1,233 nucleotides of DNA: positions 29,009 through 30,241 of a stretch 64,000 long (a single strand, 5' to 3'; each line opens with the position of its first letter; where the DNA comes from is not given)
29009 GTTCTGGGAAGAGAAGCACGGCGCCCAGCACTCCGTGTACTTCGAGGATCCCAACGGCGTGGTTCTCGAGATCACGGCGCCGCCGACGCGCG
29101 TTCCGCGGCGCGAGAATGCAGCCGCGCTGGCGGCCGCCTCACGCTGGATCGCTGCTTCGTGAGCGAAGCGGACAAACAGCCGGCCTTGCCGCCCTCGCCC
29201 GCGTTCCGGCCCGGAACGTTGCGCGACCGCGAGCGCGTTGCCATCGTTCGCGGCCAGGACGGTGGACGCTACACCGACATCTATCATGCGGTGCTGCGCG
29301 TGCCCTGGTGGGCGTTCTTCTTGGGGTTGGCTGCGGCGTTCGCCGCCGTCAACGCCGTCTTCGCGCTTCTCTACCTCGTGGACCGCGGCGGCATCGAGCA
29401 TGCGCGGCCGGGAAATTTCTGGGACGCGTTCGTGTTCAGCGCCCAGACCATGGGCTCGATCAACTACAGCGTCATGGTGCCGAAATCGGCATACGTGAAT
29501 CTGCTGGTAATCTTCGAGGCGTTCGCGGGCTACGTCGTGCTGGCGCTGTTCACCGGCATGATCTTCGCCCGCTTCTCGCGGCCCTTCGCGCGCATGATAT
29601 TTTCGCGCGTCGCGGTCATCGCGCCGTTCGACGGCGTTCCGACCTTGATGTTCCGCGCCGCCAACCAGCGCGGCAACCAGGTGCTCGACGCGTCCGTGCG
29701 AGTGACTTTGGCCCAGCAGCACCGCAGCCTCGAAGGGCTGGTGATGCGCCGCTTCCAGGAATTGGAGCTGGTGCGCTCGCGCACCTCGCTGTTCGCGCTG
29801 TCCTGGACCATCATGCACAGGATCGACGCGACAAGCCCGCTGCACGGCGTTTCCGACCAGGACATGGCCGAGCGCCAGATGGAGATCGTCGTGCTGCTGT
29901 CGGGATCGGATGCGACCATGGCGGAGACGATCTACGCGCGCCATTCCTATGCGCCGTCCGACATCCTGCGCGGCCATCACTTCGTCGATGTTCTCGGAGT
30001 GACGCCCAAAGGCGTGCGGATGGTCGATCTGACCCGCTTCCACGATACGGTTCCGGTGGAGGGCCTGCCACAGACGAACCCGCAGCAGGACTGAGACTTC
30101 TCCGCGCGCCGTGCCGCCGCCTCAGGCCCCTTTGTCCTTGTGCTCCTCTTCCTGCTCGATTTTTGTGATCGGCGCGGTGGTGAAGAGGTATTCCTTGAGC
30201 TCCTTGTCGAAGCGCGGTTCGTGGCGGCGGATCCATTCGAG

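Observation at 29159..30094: KirBac-type channel with selectivity filter SINYS instead of T(V/I)GYG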

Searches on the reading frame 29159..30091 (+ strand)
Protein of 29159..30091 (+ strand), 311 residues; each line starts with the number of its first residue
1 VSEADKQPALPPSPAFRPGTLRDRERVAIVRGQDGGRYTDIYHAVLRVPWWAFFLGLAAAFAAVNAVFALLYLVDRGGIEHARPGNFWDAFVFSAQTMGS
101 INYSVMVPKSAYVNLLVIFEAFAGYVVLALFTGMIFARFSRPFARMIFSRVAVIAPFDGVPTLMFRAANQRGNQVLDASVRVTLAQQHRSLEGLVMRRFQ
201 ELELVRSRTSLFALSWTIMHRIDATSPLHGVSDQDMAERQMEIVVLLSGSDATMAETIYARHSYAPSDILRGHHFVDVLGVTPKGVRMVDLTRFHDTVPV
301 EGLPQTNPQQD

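Call 7: search_protein_families(library=pfam, proteins=[window:29159-30091:+], max_evalue=0.01)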
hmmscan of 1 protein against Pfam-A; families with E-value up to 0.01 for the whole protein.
window:29159-30091:+ (311 aa): 4 families
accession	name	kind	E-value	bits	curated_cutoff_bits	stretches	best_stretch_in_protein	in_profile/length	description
PF17655.7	IRK_C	-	3.4e-31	108.7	22.5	1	147-306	2-164/174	Inward rectifier potassium channel C-terminal domain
PF07885.22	Ion_trans_2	-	2e-06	28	22.5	1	70-139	12-77/79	Ion channel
PF00520.37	Ion_trans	-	0.00023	20.9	25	1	85-140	172-234/241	Ion transport protein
PF01007.26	IRK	-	0.0069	16.7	22.7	0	85-142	82-141/141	Inward rectifier potassium channel transmembrane domain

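Call 8: search_protein_families(library=ncbifam, proteins=[window:29159-30091:+], max_evalue=0.01)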
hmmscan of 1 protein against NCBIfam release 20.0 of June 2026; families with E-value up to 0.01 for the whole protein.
window:29159-30091:+ (311 aa): 0 families

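Call 9: find_homologous_proteins(query=window:29159-30091:+, max_evalue=0.00001)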
Query window:29159-30091:+ (311 aa): 2451 proteins with E <= 0.00001 among 8000 candidates; the best 120 are listed.
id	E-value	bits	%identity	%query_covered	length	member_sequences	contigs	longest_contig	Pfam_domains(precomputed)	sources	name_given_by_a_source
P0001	2.3e-197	672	97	100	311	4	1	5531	PF17655.8,PF07885.23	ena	-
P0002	1.4e-160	552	81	96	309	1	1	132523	PF17655.8,PF07885.23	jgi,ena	-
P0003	9.3e-159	546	80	96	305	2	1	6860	PF17655.8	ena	-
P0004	2.3e-154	531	77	96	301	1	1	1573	PF17655.8,PF07885.23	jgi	jgi:inward rectifier potassium channel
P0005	1.2e-152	526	78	94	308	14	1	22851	PF17655.8,PF07885.23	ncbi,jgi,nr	ncbi:MAG TPA: ion channel [Rhizomicrobium sp.]|jgi:inward rectifier potassium channel|nr:ion channel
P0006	2.2e-152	525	77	94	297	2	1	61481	PF17655.8,PF07885.23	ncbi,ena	-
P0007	5.3e-151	520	74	97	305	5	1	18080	PF17655.8,PF07885.23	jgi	jgi:inward rectifier potassium channel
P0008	8.6e-151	520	77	96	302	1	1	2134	PF17655.8,PF07885.23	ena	-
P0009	1.3e-150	519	75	95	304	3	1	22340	PF17655.8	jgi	jgi:inward rectifier potassium channel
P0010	2.6e-150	518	74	95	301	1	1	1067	PF17655.8,PF07885.23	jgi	jgi:inward rectifier potassium channel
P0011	3.6e-150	518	76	93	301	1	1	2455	PF17655.8,PF07885.23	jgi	jgi:inward rectifier potassium channel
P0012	2.5e-149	515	77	96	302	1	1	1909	PF17655.8,PF07885.23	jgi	-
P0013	7.5e-149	513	77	96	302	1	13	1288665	PF17655.8,PF07885.23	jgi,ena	jgi:inward rectifier potassium channel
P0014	2.1e-148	512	77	95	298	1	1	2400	PF17655.8,PF07885.23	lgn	-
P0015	2.9e-148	511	74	92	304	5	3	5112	PF17655.8,PF07885.23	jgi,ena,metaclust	jgi:inward rectifier potassium channel|metaclust:\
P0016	3.6e-148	511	76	95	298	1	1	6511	PF17655.8,PF07885.23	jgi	jgi:inward rectifier potassium channel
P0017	4.4e-148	511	75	95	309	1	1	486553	PF17655.8,PF07885.23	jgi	jgi:inward rectifier potassium channel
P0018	7.9e-148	510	75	96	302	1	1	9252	PF17655.8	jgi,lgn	jgi:inward rectifier potassium channel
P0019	8.6e-148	510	74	92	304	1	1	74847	PF17655.8,PF07885.23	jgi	jgi:inward rectifier potassium channel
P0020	9.8e-148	510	74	93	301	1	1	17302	PF17655.8,PF07885.23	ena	-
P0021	1.2e-147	509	76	93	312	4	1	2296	PF17655.8,PF07885.23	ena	-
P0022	2.6e-147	508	75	96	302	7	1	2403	PF17655.8,PF07885.23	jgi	-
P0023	9.6e-147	506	73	97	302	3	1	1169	PF17655.8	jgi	-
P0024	9.9e-147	506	74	95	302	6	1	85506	PF17655.8,PF07885.23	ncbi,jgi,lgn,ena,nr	ncbi:MAG TPA: ion channel [Rhizomicrobium sp.]|nr:ion channel [Rhizomicrobium sp.]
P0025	3.9e-146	504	72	97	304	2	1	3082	PF17655.8,PF07885.23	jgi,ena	-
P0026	6.1e-146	504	74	95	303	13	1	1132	PF17655.8,PF07885.23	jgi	jgi:inward rectifier potassium channel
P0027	8.6e-146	503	75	96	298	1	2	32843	PF17655.8,PF07885.23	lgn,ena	-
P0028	2.2e-145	502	75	96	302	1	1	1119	PF17655.8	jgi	jgi:inward rectifier potassium channel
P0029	2.9e-145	501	72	98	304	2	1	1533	PF17655.8,PF07885.23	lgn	-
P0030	4.7e-145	501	75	95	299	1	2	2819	PF17655.8,PF07885.23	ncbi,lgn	-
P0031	7.9e-145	500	73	95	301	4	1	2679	PF17655.8,PF07885.23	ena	-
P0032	1.1e-144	500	72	96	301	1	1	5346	PF17655.8,PF07885.23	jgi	jgi:inward rectifier potassium channel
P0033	1.1e-144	500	73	96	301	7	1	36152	PF17655.8,PF07885.23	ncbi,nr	ncbi:MAG TPA: ion channel [Rhizomicrobium sp.]|nr:ion channel [Rhizomicrobium sp.]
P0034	1.1e-144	500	72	96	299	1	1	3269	PF17655.8,PF07885.23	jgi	jgi:inward rectifier potassium channel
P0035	1.3e-144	499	74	95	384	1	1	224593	PF17655.8,PF09907.16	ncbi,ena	-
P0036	1.6e-144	499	75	95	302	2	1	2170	PF17655.8,PF07885.23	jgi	jgi:inward rectifier potassium channel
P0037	1.7e-144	499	73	93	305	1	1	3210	PF17655.8,PF07885.23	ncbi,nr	ncbi:MAG TPA: ion channel [Rhizomicrobium sp.]|nr:ion channel [Rhizomicrobium sp.]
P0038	5.3e-144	497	75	95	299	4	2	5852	PF17655.8,PF07885.23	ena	-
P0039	5.7e-144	497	76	95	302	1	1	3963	PF17655.8,PF07885.23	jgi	jgi:inward rectifier potassium channel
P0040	8.5e-144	497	72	93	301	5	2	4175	PF17655.8,PF07885.23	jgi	jgi:inward rectifier potassium channel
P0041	9.6e-144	496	73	95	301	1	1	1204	PF17655.8,PF07885.23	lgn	-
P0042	1.2e-143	496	73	97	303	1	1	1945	PF17655.8,PF07885.23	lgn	-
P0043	1.3e-143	496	76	93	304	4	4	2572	PF17655.8,PF07885.23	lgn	-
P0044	1.7e-143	496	77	89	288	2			PF17655.8,PF07885.23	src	-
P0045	1.7e-143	496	74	96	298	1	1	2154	PF17655.8,PF07885.23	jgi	jgi:inward rectifier potassium channel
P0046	2.8e-143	495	72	95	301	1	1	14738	PF17655.8,PF07885.23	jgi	jgi:inward rectifier potassium channel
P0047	3.0e-143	495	75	94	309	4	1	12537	PF17655.8,PF07885.23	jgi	jgi:inward rectifier potassium channel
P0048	5.3e-143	494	73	92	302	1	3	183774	PF17655.8,PF07885.23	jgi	jgi:inward rectifier potassium channel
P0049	9.8e-143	493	74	95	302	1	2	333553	PF17655.8,PF07885.23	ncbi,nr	ncbi:MAG TPA: ion channel [Rhizomicrobium sp.]|nr:ion channel [Rhizomicrobium sp.]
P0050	1.2e-142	493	73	95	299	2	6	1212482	PF17655.8,PF07885.23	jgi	-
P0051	1.8e-142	492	72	97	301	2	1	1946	PF17655.8,PF07885.23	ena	-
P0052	4.5e-142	491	72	95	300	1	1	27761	PF17655.8,PF07885.23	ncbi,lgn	-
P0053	1.4e-141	489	73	96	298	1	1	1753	PF17655.8,PF07885.23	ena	-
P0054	3.3e-141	488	73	95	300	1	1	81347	PF17655.8,PF07885.23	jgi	jgi:inward rectifier potassium channel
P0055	2.0e-140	486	70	97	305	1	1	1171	PF17655.8,PF07885.23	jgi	jgi:inward rectifier potassium channel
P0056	3.5e-140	485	73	96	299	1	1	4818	PF17655.8,PF07885.23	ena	-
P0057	1.0e-139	483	73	93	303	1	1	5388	PF17655.8,PF07885.23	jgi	jgi:inward rectifier potassium channel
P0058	1.2e-139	483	73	93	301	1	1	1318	PF17655.8,PF07885.23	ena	-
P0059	3.1e-139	482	71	97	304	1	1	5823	PF17655.8,PF07885.23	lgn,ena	-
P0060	8.2e-139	480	71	97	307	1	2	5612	PF17655.8,PF07885.23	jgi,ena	-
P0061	8.5e-139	480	72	93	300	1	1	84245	PF17655.8,PF07885.23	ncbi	-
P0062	2.6e-137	475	71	96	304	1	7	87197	PF17655.8,PF07885.23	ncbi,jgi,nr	ncbi:MAG TPA: ion channel [Rhizomicrobium sp.]|jgi:inward rectifier potassium channel|nr:ion channel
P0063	6.3e-135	468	69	95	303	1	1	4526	PF17655.8,PF07885.23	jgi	jgi:inward rectifier potassium channel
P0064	1.4e-133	463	81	83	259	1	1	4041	PF17655.8,PF07885.23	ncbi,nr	ncbi:MAG: ATP-sensitive inward rectifier potassium channel 10, partial [Alphaproteobacteria bacteriu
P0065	4.8e-128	445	69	95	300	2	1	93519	PF17655.8,PF07885.23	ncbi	ncbi:MAG: ion channel [Rhizomicrobium sp.]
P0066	3.9e-125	435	63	96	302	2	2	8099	PF17655.8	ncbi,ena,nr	ncbi:MAG: ATP-sensitive inward rectifier potassium channel 10 [Alphaproteobacteria bacterium]|nr:ATP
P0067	8.4e-125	434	66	95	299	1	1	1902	PF17655.8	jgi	jgi:inward rectifier potassium channel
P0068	4.1e-123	429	64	96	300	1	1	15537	PF17655.8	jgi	jgi:inward rectifier potassium channel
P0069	5.9e-123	428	65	93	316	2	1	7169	PF17655.8,PF07885.23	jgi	-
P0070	8.5e-123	428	63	98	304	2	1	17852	PF17655.8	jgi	jgi:inward rectifier potassium channel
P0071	9.6e-123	428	63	94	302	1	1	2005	PF17655.8,PF07885.23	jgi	jgi:inward rectifier potassium channel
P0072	9.9e-123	427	65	95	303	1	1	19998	PF17655.8,PF07885.23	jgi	jgi:inward rectifier potassium channel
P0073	2.5e-122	426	64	95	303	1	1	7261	PF17655.8,PF07885.23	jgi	jgi:inward rectifier potassium channel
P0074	3.5e-122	426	64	94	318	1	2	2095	PF17655.8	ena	-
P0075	4.9e-122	425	64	95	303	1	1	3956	PF17655.8,PF07885.23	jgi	jgi:inward rectifier potassium channel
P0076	6.7e-122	425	67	87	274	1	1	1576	PF17655.8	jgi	jgi:inward rectifier potassium channel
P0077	9.2e-122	424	63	95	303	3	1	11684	PF17655.8,PF07885.23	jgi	jgi:inward rectifier potassium channel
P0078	9.4e-122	424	64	95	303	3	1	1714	PF17655.8,PF07885.23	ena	-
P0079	1.0e-121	424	64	95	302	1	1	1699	PF17655.8,PF07885.23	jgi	-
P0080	1.3e-121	424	64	95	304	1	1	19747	PF17655.8,PF07885.23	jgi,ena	jgi:inward rectifier potassium channel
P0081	2.0e-121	423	65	92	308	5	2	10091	PF17655.8,PF07885.23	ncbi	-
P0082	3.6e-121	422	67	89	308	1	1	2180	PF17655.8,PF07885.23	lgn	-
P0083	4.3e-121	422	63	95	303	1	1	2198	PF17655.8,PF07885.23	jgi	jgi:inward rectifier potassium channel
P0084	5.0e-121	422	66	87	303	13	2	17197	PF17655.8,PF07885.23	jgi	jgi:inward rectifier potassium channel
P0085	5.5e-121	422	63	95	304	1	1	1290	PF17655.8,PF07885.23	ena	-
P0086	5.7e-121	422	63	95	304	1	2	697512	PF17655.8,PF07885.23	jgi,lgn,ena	jgi:inward rectifier potassium channel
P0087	7.5e-121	421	63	94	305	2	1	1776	PF17655.8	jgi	jgi:inward rectifier potassium channel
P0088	8.1e-121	421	62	95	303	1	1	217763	PF17655.8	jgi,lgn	jgi:inward rectifier potassium channel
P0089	8.5e-121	421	67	89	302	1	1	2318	PF17655.8,PF07885.23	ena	-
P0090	8.5e-121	421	63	96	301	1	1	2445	PF17655.8,PF07885.23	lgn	-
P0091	8.9e-121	421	64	93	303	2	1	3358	PF17655.8,PF07885.23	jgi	jgi:inward rectifier potassium channel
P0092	9.4e-121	421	64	96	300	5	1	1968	PF17655.8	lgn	-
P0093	1.0e-120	421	62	95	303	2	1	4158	PF17655.8,PF01007.27,PF07885.23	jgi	-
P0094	1.2e-120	421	63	95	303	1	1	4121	PF17655.8,PF07885.23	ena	-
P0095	1.5e-120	420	66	90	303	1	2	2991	PF17655.8,PF07885.23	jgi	jgi:inward rectifier potassium channel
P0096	1.7e-120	420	62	95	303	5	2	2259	PF17655.8,PF07885.23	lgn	-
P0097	2.1e-120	420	64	96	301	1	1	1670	PF17655.8,PF07885.23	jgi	jgi:inward rectifier potassium channel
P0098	2.1e-120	420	66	90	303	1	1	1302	PF17655.8,PF07885.23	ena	-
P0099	2.2e-120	420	66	89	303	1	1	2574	PF17655.8,PF07885.23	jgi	jgi:inward rectifier potassium channel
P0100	2.4e-120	420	65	89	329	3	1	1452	PF17655.8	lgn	-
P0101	2.6e-120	420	63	95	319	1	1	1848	PF17655.8,PF07885.23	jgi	jgi:inward rectifier potassium channel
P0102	2.7e-120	419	62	96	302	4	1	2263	PF17655.8,PF07885.23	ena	-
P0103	3.3e-120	419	62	95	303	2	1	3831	PF17655.8,PF07885.23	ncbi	ncbi:MAG TPA: ion channel [Rhizomicrobium sp.]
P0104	3.5e-120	419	62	95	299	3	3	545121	PF17655.8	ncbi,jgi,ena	-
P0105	4.8e-120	419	66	89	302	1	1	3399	PF17655.8,PF07885.23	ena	-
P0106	4.9e-120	419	64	91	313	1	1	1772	PF17655.8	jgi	jgi:inward rectifier potassium channel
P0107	5.1e-120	419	62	98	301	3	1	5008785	PF17655.8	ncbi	ncbi:MAG: hypothetical protein WDM91_12225 [Rhizomicrobium sp.]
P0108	6.1e-120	418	63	95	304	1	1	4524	PF17655.8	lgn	-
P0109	6.3e-120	418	63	94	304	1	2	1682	PF17655.8,PF07885.23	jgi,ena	jgi:inward rectifier potassium channel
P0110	6.7e-120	418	62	94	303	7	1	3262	PF17655.8,PF07885.23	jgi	jgi:inward rectifier potassium channel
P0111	6.8e-120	418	65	90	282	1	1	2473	PF17655.8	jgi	jgi:inward rectifier potassium channel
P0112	7.8e-120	418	62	95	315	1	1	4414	PF17655.8,PF07885.23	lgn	-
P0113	8.0e-120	418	65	89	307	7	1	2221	PF17655.8,PF07885.23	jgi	-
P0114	8.6e-120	418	63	95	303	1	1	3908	PF17655.8,PF07885.23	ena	-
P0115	8.7e-120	418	66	89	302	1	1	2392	PF17655.8,PF07885.23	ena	-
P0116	9.3e-120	418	61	97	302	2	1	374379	PF17655.8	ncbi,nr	ncbi:MAG: ATP-sensitive inward rectifier potassium channel 10 [Proteobacteria bacterium]|nr:ATP-sens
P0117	9.5e-120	418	62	95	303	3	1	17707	PF17655.8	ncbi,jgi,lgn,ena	ncbi:MAG TPA: ion channel [Rhizomicrobium sp.]|jgi:inward rectifier potassium channel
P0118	1.1e-119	417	63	95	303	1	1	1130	PF17655.8,PF07885.23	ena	-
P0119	1.1e-119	417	64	92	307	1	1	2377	PF17655.8,PF07885.23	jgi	jgi:inward rectifier potassium channel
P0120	1.3e-119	417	62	95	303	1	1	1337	PF17655.8,PF07885.23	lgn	-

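Call 15: find_related_loci(query=A1, collection=genome_contigs, flank=10000)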
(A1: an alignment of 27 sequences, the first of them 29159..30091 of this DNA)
Query A1 (311 aa) in genome_contigs; peptide patterns used: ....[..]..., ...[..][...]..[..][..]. (x = any residue, [..] = any of these).
455 stretches matched a pattern; 419 encode a relative of the query (tblastn E <= 1e-3); the best 80 are kept; 80 distinct loci.
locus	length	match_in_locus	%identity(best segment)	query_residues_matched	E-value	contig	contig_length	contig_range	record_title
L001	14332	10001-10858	77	15-300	1e-153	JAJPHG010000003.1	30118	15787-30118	MAG: Alphaproteobacteria bacterium isolate Centralia_MAG_140 k107_8679345, whole genome shotgun sequence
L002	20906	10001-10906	73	6-308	3e-151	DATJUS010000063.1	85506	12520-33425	MAG TPA_asm: Rhizomicrobium sp. isolate SMAG_U15052 k141_3216012, whole genome shotgun sequence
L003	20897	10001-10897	72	2-300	9e-147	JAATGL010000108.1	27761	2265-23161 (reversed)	MAG: Alphaproteobacteria bacterium isolate bin_332 k141_10598734, whole genome shotgun sequence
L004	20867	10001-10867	74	16-304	6e-147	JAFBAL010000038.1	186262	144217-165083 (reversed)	MAG: Alphaproteobacteria bacterium isolate CP_BM_RX_R9_30 BM_RX_R9_k147_2331638, whole genome shotgun sequence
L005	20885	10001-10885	74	6-301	1e-146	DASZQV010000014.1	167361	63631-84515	MAG TPA_asm: Rhizomicrobium sp. isolate SMAG_U6007 k141_479619, whole genome shotgun sequence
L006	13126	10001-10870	74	15-304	7e-146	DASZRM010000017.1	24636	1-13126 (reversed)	MAG TPA_asm: Rhizomicrobium sp. isolate SMAG_U6024 k141_176794, whole genome shotgun sequence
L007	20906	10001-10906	71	1-300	5e-136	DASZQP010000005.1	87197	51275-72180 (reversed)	MAG TPA_asm: Rhizomicrobium sp. isolate SMAG_U6001 k141_761841, whole genome shotgun sequence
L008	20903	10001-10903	68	6-308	2e-132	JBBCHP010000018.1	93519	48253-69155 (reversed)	MAG: Rhizomicrobium sp. isolate S6_metab_bin.170 s3054.ctg003055l, whole genome shotgun sequence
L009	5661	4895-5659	74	6-261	2e-130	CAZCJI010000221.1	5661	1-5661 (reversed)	MAG TPA_asm: uncultured Rhizobium sp. isolate binchicken_co50_288 genome assembly, contig: NODE_20745_length_5661_cov_5.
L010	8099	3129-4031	63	1-300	8e-129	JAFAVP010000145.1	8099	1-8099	MAG: Alphaproteobacteria bacterium isolate CP_BM_RX_39 BM_RX_k147_1020031, whole genome shotgun sequence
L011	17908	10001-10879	63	5-300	1e-126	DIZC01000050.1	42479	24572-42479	MAG TPA_asm: Alphaproteobacteria bacterium UBA6038 UBA6038_contig_16, whole genome shotgun sequence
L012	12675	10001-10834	67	22-300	1e-125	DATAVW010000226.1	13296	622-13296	MAG TPA_asm: Rhizomicrobium sp. isolate SMAG_U5609 k141_2206450, whole genome shotgun sequence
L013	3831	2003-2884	62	4-300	4e-128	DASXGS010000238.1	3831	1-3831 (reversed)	MAG TPA_asm: Rhizomicrobium sp. isolate SMAG_U5171 k141_2650069, whole genome shotgun sequence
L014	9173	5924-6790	65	16-302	5e-125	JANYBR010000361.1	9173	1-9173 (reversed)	MAG: Proteobacteria bacterium isolate GL140_6_metabat_308_sub GL140_6_k141_2239246, whole genome shotgun sequence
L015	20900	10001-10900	63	1-303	2e-124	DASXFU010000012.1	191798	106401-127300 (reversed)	MAG TPA_asm: Rhizomicrobium sp. isolate SMAG_U5146 k141_2385262, whole genome shotgun sequence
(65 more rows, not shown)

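Call 18: search_protein_representatives(protein=window:29159-30091:+)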
Query: 311 residues. Proteins with E-value up to 0.001 (for the whole library): 4544; up to 1e-10: 2603; up to 1e-30: 748. The best 150 are listed.
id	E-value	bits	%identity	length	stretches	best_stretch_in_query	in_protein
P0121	5.9e-86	305.1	50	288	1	24-298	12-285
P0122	1.5e-78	280.8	48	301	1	34-297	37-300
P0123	1.4e-77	277.6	49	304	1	39-297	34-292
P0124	3.5e-76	273.0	47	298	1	11-299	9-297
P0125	4.9e-75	269.2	49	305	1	32-296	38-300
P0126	1.8e-74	267.3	59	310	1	20-230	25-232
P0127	6.8e-73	262.2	44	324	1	10-298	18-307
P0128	2.4e-72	260.4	47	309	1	20-299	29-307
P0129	4.0e-72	259.7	55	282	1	21-233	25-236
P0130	2.2e-70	254.0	44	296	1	39-300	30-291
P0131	2.8e-70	253.6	44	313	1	12-305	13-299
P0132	5.3e-70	252.7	42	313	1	12-301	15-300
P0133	1.1e-69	251.7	47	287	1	36-301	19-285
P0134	1.3e-68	248.1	44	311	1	23-299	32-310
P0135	1.9e-68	247.6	43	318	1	8-301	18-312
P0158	1.6e-62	228.1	43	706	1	8-299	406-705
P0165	7.0e-62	226.0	41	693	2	20-300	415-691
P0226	4.5e-56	207.0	32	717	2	41-288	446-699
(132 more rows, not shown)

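Call 19: search_solved_structures(query=window:29159-30091:+, max_evalue=0.001, show_alignments=2)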
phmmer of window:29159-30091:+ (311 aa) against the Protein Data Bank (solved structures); distinct sequences matched with E-value up to 0.001: 59.
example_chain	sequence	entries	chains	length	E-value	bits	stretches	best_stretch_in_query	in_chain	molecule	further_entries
7n9l_A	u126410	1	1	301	1.7e-69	237.8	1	33-297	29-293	Inward rectifier potassium channel Kirbac3.1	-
2wln_A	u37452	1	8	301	2.9e-69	237.1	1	33-297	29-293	POTASSIUM CHANNEL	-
7n9k_A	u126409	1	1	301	3.3e-69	236.9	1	33-297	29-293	Inward rectifier potassium channel Kirbac3.1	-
1xl4_A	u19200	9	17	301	5.6e-69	236.2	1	33-297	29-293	Inward rectifier potassium channel | POTASSIUM CHANNEL | KIRBAC3.1 POTASSIUM CHANNEL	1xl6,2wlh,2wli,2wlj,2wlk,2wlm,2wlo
3zrs_A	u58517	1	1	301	1.1e-68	235.2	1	33-297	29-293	ATP-SENSITIVE INWARD RECTIFIER POTASSIUM CHANNEL 10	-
4lp8_A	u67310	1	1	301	2.1e-68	234.3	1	33-297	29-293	Inward rectifier potassium channel Kirbac3.1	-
6o9t_A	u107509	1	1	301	2.6e-68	234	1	33-297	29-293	Inward rectifier potassium channel Kirbac3.1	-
2wli_A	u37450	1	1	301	3.8e-68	233.4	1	33-297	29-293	POTASSIUM CHANNEL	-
2x6b_A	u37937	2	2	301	4.1e-68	233.3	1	33-297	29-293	ATP-SENSITIVE INWARD RECTIFIER POTASSIUM CHANNEL 10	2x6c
2x6a_A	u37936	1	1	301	4.2e-68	233.3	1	33-297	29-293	ATP-SENSITIVE INWARD RECTIFIER POTASSIUM CHANNEL 10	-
6o9v_A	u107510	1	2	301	1.2e-67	231.7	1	33-297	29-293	Inward rectifier potassium channel Kirbac3.1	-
7adi_A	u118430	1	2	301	4.8e-67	229.8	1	33-297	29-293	Inward rectifier potassium channel Kirbac3.1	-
7swj_A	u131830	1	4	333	2.9e-63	217.4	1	21-302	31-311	Inward rectifier potassium channel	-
1p7b_A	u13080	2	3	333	6e-63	216.3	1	21-302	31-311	integral membrane channel and cytosolic domains | POTASSIUM CHANNEL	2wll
2wll_A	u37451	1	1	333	6e-63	216.3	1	21-302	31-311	POTASSIUM CHANNEL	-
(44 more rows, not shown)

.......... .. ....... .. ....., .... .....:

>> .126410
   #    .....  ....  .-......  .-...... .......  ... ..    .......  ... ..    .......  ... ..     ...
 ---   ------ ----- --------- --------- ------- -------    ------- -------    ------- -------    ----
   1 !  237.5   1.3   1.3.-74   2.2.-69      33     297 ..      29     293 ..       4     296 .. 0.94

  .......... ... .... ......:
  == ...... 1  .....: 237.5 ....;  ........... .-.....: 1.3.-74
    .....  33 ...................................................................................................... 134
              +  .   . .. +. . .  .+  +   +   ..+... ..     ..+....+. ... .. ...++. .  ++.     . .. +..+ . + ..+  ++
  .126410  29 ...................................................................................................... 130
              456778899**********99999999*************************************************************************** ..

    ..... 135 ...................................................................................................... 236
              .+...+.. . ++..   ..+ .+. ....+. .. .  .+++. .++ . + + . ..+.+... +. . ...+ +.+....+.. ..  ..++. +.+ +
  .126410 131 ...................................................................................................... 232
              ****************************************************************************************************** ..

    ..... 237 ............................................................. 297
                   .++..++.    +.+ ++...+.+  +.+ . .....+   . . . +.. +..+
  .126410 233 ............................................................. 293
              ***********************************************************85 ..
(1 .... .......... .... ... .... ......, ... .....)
